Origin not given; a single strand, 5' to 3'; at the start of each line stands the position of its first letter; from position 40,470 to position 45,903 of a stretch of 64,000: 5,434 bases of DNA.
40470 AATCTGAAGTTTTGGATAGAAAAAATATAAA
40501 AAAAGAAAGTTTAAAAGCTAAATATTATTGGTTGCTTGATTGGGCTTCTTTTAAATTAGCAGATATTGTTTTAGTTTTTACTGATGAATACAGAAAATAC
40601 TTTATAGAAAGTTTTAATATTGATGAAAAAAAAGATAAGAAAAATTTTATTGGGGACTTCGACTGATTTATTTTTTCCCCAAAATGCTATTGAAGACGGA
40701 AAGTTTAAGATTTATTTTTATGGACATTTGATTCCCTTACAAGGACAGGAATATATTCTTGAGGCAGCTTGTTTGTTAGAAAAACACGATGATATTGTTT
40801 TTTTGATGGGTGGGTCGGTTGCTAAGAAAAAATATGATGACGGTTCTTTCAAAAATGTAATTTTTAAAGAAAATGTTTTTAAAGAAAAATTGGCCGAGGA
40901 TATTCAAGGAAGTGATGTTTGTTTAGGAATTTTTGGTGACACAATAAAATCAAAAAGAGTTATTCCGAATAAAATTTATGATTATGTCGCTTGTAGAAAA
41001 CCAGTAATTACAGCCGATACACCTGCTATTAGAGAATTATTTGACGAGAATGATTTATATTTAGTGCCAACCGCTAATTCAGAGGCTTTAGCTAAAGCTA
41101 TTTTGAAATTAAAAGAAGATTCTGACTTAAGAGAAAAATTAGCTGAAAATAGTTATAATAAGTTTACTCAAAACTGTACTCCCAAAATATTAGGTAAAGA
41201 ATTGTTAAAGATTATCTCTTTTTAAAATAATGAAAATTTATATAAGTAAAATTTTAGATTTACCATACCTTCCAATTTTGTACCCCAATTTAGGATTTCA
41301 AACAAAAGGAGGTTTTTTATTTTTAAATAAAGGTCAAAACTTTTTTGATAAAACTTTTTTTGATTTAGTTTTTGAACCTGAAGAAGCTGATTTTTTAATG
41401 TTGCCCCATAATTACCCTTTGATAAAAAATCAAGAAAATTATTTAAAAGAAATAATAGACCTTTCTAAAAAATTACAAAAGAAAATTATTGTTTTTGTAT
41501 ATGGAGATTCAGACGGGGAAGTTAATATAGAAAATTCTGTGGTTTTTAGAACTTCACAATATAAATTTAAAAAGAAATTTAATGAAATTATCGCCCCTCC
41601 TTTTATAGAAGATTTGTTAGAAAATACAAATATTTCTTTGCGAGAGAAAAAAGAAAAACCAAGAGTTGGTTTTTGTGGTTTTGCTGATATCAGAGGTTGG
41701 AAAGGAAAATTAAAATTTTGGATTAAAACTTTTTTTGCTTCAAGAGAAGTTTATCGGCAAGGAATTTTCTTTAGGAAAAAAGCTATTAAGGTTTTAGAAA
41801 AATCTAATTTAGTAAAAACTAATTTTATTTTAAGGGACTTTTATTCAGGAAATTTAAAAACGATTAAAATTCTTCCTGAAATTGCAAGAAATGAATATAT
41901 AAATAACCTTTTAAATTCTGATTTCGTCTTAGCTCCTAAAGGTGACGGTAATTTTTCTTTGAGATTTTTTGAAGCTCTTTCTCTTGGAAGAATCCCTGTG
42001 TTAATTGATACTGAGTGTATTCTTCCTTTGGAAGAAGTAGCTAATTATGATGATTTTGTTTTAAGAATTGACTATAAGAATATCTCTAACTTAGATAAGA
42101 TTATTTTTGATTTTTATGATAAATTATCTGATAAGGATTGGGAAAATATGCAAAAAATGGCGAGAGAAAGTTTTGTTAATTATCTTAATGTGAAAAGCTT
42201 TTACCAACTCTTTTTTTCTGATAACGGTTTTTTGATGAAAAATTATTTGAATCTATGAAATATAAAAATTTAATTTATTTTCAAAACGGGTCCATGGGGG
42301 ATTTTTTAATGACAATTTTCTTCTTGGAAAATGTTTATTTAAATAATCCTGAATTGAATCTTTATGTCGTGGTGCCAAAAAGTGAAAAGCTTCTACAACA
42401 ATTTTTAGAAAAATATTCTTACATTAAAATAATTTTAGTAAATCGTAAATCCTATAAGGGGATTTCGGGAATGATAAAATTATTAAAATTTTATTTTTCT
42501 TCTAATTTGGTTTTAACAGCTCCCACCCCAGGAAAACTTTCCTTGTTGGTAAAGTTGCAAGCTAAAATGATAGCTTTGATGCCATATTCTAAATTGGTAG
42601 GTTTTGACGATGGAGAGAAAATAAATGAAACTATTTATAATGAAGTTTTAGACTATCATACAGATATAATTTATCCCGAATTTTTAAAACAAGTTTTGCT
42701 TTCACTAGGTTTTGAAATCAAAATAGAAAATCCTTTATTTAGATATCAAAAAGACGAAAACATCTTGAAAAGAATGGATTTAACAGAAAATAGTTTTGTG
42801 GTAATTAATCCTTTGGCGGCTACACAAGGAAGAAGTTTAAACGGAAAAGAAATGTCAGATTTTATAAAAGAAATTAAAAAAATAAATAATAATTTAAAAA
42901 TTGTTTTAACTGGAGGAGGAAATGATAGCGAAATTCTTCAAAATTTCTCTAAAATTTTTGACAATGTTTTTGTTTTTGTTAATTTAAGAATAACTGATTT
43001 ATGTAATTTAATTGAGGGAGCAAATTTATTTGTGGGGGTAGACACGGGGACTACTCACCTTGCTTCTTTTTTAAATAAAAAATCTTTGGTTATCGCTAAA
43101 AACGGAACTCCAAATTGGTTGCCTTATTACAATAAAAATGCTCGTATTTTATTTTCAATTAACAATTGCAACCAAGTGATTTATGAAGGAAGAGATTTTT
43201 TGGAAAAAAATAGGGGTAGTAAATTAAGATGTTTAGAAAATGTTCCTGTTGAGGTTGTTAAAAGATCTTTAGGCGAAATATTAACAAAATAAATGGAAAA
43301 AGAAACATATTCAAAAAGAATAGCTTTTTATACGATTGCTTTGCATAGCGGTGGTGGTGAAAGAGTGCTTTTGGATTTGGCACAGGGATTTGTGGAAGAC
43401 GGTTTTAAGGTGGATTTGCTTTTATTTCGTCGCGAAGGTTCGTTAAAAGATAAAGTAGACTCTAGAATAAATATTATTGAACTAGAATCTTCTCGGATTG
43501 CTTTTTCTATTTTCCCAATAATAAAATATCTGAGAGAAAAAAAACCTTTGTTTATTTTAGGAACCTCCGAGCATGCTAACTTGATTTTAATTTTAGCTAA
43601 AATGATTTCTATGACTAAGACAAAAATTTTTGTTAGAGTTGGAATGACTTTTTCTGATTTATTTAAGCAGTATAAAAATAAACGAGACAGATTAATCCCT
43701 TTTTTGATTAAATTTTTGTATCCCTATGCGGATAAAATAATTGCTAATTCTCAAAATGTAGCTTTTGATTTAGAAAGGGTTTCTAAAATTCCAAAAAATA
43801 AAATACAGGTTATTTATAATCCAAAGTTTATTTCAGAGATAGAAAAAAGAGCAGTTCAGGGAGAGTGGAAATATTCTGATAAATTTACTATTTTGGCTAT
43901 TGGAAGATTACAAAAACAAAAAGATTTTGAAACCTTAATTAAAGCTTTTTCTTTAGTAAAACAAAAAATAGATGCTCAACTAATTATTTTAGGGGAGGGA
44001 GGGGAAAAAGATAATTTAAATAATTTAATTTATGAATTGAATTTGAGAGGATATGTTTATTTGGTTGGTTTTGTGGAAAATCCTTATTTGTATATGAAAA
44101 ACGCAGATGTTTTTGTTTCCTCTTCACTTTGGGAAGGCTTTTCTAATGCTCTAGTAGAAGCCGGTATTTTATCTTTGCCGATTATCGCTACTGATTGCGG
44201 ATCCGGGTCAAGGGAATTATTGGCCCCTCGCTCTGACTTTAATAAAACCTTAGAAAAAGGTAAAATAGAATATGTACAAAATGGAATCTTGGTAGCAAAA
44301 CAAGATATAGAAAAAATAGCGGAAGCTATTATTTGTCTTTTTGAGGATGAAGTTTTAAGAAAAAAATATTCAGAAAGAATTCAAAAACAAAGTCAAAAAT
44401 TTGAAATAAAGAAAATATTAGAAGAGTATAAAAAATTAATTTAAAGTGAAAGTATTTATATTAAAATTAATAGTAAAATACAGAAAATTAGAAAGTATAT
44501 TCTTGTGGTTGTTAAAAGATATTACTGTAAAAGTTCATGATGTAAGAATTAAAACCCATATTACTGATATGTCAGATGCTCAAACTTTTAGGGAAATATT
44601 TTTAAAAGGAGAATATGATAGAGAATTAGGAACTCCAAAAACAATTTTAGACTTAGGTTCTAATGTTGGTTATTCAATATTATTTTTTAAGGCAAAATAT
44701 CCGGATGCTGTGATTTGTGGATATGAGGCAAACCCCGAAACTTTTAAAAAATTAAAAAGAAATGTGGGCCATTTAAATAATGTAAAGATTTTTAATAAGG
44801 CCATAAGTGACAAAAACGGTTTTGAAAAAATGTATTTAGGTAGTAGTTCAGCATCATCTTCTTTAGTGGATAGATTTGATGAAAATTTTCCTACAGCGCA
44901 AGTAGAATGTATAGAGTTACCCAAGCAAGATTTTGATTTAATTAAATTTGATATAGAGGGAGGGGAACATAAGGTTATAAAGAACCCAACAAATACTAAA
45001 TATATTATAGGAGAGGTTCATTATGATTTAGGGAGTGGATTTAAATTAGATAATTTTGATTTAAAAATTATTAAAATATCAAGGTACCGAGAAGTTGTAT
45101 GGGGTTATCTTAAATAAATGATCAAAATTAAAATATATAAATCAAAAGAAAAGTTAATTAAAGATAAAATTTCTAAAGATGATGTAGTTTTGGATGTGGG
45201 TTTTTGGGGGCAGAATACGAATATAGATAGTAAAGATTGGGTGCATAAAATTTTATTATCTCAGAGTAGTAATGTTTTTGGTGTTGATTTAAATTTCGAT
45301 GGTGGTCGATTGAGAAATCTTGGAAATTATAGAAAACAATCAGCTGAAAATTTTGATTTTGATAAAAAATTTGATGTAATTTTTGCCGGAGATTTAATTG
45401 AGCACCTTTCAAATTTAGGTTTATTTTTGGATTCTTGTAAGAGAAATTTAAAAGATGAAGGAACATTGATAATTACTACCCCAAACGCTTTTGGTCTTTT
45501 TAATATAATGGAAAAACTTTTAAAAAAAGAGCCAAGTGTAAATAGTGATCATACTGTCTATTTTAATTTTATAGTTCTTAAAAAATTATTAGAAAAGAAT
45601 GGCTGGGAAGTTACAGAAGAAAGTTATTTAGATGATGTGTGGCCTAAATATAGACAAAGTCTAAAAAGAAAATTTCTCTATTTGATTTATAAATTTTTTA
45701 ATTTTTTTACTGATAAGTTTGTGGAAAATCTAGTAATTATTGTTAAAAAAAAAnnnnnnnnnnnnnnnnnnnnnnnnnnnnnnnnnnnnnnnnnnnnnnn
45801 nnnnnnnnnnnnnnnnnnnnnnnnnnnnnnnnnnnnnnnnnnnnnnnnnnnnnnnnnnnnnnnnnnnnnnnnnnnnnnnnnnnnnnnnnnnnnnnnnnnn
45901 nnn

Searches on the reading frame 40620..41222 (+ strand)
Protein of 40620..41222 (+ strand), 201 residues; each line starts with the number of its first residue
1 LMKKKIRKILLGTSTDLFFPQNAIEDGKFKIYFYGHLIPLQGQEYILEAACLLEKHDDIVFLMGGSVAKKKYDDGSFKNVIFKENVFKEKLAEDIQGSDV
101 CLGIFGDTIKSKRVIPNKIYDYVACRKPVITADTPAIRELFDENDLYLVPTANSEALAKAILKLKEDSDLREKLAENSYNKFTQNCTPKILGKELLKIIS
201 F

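Call 21: search_protein_families(library=pfam, proteins=[window:40620-41222:+], max_evalue=0.001)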
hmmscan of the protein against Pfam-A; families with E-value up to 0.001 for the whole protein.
window:40620-41222:+ (201 aa): 3 families
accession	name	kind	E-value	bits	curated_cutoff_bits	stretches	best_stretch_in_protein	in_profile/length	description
PF00534.26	Glycos_transf_1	-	8.4e-17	61.7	26.4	1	17-180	4-171/172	Glycosyl transferases group 1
PF13692.12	Glyco_trans_1_4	-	9.3e-15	55.6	27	1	29-167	2-142/142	Glycosyl transferases group 1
PF13524.12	Glyco_trans_1_2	-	3.2e-11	43.8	25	1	54-187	10-134/144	Glycosyl transferase-like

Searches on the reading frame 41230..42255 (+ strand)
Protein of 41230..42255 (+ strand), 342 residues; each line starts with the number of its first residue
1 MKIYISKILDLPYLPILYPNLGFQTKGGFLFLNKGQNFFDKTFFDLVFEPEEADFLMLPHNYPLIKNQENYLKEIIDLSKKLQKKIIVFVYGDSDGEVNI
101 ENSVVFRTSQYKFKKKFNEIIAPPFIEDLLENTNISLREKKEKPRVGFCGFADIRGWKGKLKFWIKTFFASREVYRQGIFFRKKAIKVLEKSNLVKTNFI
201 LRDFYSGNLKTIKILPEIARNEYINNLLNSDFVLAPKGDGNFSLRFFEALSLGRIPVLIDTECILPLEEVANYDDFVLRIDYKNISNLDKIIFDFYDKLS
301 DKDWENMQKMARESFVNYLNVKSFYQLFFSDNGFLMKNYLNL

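Call 6: search_protein_families(library=pfam, proteins=[window:41230-42255:+], max_evalue=0.001)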
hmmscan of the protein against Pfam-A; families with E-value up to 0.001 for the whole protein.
window:41230-42255:+ (342 aa): 2 families
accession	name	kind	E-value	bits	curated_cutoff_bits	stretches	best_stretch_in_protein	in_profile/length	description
PF03016.20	Exostosin_GT47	-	5.4e-14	52.6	33.4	1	220-291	218-289/293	Exostosin GT47 domain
PF24785.1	RXYLT1_C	-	2.5e-06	27.5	27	1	218-261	65-108/187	RXYLT1 C-terminal domain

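Call 50: search_protein_families(library=ncbifam, proteins=[window:41230-42255:+], max_evalue=0.00001)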
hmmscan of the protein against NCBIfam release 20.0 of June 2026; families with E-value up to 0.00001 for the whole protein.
window:41230-42255:+ (342 aa): 0 families

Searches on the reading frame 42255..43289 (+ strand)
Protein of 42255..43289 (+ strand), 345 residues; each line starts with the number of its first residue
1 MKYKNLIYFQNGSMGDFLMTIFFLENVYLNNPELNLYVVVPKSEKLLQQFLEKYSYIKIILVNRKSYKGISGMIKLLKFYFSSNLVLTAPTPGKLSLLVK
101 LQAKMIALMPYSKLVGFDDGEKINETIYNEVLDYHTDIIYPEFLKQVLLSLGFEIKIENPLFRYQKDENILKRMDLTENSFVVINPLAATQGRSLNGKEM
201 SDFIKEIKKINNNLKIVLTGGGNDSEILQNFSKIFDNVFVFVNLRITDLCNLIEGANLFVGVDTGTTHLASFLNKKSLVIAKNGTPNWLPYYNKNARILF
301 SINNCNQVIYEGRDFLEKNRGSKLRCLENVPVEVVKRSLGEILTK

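Call 6: search_protein_families(library=pfam, proteins=[window:42255-43289:+], max_evalue=0.001)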
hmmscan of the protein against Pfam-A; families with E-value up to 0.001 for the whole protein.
window:42255-43289:+ (345 aa): 1 family
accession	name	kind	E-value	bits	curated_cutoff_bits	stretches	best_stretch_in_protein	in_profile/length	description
PF01075.23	Glyco_transf_9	-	9e-12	45.3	22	1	178-306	104-234/247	Glycosyltransferase family 9 (heptosyltransferase)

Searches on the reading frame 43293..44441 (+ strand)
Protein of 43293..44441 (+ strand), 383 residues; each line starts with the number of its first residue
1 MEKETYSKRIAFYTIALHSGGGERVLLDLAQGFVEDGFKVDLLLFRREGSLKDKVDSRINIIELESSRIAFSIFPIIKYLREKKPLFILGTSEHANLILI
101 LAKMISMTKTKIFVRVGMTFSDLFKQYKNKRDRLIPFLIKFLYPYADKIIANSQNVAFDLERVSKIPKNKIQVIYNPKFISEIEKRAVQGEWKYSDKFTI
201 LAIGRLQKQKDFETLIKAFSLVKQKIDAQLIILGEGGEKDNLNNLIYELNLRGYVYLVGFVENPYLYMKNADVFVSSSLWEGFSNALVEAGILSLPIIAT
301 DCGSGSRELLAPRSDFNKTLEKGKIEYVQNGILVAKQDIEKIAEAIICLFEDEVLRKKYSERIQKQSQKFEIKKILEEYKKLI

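Call 6: search_protein_families(library=pfam, proteins=[window:43293-44441:+], max_evalue=0.001)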
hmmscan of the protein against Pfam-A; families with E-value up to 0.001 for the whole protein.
window:43293-44441:+ (383 aa): 5 families
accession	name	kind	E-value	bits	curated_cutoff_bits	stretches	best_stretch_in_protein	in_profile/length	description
PF00534.26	Glycos_transf_1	-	2.5e-33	115.5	26.4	1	193-365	11-171/172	Glycosyl transferases group 1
PF13692.12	Glyco_trans_1_4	-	1.1e-29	104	27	1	198-352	2-142/142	Glycosyl transferases group 1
PF13439.12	Glyco_transf_4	-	5.5e-17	62.7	28.5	1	20-176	2-164/170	Glycosyltransferase Family 4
PF13579.12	Glyco_trans_4_4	-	6.7e-06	27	29.7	1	20-176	1-157/158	Glycosyl transferase 4-like domain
PF20706.3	GT4-conflict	-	0.00018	21.1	26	1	189-358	193-363/385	Family 4 Glycosyltransferase in conflict systems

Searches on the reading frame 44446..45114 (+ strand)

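Call 6: search_protein_families(library=pfam, proteins=[window:44446-45114:+], max_evalue=0.001)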
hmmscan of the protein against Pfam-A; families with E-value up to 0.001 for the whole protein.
window:44446-45114:+ (223 aa): 1 family
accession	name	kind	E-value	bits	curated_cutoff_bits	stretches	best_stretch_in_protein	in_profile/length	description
PF05050.19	Methyltransf_21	-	1.3e-08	35.6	22.7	1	69-194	1-151/173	Methyltransferase FkbM domain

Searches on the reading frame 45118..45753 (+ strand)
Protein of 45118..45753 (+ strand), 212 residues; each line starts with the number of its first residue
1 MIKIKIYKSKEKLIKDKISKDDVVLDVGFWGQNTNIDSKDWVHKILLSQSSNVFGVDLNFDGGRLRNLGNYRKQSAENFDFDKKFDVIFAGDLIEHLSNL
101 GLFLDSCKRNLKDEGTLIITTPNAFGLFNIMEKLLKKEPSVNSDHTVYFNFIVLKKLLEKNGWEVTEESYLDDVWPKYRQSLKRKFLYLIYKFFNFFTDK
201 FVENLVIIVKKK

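Call 6: search_protein_families(library=pfam, proteins=[window:45118-45753:+], max_evalue=0.001)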
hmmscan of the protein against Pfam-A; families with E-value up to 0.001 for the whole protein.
window:45118-45753:+ (212 aa): 4 families
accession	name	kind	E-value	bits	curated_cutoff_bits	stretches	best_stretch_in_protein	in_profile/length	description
PF13489.12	Methyltransf_23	-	1.3e-10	41.7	27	1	43-167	57-163/164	Methyltransferase domain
PF08241.18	Methyltransf_11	-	2.9e-07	31.5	21.2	1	43-119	11-95/95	Methyltransferase domain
PF13847.12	Methyltransf_31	-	5.7e-06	26.5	27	1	73-144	60-125/145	Methyltransferase domain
PF08242.18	Methyltransf_12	-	0.00017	22.7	30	1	75-117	57-98/98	Methyltransferase domain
